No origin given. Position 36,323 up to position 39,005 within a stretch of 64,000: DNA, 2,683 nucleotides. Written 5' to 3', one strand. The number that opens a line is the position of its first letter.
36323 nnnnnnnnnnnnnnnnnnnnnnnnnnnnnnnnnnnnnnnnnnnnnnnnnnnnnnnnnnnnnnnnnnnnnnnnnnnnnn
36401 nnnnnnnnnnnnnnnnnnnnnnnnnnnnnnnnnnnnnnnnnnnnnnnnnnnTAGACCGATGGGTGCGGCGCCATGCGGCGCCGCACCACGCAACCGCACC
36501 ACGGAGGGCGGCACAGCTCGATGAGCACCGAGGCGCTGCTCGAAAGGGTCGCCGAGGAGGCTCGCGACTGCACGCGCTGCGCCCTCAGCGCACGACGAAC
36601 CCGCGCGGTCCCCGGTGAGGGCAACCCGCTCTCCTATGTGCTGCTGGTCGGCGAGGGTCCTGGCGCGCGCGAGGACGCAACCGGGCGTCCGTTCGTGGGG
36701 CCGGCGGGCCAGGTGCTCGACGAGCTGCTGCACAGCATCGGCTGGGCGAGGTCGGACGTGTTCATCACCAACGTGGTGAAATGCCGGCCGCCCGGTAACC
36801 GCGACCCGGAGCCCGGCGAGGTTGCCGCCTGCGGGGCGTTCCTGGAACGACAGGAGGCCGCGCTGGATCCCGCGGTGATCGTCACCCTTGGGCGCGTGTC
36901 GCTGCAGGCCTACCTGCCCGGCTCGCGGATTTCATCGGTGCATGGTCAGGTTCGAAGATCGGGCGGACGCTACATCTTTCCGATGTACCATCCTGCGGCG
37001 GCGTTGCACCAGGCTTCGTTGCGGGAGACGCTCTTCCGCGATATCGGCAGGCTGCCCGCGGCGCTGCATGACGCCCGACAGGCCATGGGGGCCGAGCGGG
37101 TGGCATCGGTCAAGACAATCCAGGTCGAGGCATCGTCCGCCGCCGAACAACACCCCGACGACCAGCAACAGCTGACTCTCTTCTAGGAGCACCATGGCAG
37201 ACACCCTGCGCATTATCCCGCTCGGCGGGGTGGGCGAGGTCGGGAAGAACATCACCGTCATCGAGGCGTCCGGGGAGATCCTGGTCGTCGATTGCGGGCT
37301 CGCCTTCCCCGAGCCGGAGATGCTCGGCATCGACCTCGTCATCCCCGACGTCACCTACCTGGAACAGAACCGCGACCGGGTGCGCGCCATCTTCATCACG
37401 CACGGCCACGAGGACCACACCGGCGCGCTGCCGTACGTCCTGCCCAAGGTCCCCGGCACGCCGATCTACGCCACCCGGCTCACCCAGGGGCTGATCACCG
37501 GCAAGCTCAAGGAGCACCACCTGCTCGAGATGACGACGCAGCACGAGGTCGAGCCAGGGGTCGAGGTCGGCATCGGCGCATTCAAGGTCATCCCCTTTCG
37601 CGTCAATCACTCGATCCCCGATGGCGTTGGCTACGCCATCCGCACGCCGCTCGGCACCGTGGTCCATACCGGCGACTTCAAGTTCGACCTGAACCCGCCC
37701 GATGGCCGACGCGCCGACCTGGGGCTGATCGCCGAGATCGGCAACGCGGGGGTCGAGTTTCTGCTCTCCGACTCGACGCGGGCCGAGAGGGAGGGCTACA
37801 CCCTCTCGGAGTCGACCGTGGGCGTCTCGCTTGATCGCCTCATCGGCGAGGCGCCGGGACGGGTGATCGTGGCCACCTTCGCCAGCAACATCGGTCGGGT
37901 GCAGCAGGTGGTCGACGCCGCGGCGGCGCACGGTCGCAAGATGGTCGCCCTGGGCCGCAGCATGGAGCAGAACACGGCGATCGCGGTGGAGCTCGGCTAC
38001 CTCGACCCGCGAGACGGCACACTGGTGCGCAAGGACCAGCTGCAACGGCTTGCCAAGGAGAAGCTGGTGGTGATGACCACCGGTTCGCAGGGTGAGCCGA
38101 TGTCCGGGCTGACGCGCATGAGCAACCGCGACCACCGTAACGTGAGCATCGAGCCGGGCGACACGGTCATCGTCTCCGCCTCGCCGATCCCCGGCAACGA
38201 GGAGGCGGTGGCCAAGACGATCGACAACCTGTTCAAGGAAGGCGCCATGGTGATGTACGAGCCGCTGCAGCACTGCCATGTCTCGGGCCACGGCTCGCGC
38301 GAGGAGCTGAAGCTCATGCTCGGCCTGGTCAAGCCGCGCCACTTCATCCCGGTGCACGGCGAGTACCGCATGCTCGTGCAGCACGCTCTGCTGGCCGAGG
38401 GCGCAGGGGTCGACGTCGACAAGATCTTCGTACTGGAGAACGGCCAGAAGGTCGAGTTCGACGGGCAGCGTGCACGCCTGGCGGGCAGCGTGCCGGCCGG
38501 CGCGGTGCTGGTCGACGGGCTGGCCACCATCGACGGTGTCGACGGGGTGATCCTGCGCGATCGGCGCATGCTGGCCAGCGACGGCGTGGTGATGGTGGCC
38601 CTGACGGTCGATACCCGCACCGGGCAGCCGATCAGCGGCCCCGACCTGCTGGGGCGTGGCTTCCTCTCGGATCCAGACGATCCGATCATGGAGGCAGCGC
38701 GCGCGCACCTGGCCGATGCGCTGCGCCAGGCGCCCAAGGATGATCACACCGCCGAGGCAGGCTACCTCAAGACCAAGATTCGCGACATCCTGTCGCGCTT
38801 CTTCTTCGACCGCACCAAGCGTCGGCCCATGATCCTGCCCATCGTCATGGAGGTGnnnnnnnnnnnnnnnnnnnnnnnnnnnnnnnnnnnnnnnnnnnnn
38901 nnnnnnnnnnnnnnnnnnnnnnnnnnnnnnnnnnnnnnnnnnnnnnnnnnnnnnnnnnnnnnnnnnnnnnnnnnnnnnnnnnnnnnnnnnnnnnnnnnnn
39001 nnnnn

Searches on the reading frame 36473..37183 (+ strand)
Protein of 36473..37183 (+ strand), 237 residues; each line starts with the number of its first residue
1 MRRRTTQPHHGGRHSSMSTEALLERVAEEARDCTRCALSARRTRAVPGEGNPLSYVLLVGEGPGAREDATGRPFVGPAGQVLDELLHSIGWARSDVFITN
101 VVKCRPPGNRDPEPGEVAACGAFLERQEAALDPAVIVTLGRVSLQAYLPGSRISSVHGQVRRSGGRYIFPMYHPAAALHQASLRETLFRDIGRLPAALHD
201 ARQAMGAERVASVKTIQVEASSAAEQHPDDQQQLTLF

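Call 50: search_protein_families(library=pfam, proteins=[window:36473-37183:+], max_evalue=0.0001)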
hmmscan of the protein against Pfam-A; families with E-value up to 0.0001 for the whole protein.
window:36473-37183:+ (237 aa): 1 family
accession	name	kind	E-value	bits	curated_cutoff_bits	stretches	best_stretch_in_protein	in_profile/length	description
PF03167.25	UDG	-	2.4e-36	125.4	24.3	1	47-184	1-129/141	Uracil DNA glycosylase superfamily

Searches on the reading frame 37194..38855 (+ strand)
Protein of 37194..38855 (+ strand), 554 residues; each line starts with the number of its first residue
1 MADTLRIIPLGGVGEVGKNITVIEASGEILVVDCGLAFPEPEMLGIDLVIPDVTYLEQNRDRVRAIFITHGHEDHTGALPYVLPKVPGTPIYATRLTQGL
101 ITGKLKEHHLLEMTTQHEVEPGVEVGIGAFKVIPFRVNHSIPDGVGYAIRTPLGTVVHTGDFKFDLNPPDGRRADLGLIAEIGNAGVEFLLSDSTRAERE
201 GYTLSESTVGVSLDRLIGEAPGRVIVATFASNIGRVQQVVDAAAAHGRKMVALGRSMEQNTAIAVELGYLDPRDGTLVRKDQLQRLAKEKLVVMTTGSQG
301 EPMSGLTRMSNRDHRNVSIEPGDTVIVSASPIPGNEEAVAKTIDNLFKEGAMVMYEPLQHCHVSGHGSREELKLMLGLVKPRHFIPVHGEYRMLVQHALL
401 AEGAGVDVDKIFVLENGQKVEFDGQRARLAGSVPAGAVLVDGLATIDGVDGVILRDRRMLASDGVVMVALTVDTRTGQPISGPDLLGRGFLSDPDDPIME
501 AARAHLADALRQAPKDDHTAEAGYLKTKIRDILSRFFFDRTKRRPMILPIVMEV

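Call 50: search_protein_families(library=pfam, proteins=[window:37194-38855:+], max_evalue=0.0001)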
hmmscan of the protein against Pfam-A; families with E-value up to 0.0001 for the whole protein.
window:37194-38855:+ (554 aa): 5 families
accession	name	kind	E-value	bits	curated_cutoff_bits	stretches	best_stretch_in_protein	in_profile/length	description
PF22505.1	RNase_J_b_CASP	-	1.3e-49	167.6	27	1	222-346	2-126/126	Ribonuclease J, beta-CASP domain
PF17770.6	RNase_J_C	-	3.1e-25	89.5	23.8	1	453-554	1-102/102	Ribonuclease J C-terminal domain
PF00753.33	Lactamase_B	-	2.4e-13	50.9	22.7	1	14-173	2-161/196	Metallo-beta-lactamase superfamily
PF07521.17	RMMBL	-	6.8e-13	48.8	21.6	1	356-408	7-60/63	Zn-dependent metallo-hydrolase RNA specificity domain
PF12706.13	Lactamase_B_2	-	3.4e-11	43.6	27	1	52-163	21-144/200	Beta-lactamase superfamily domain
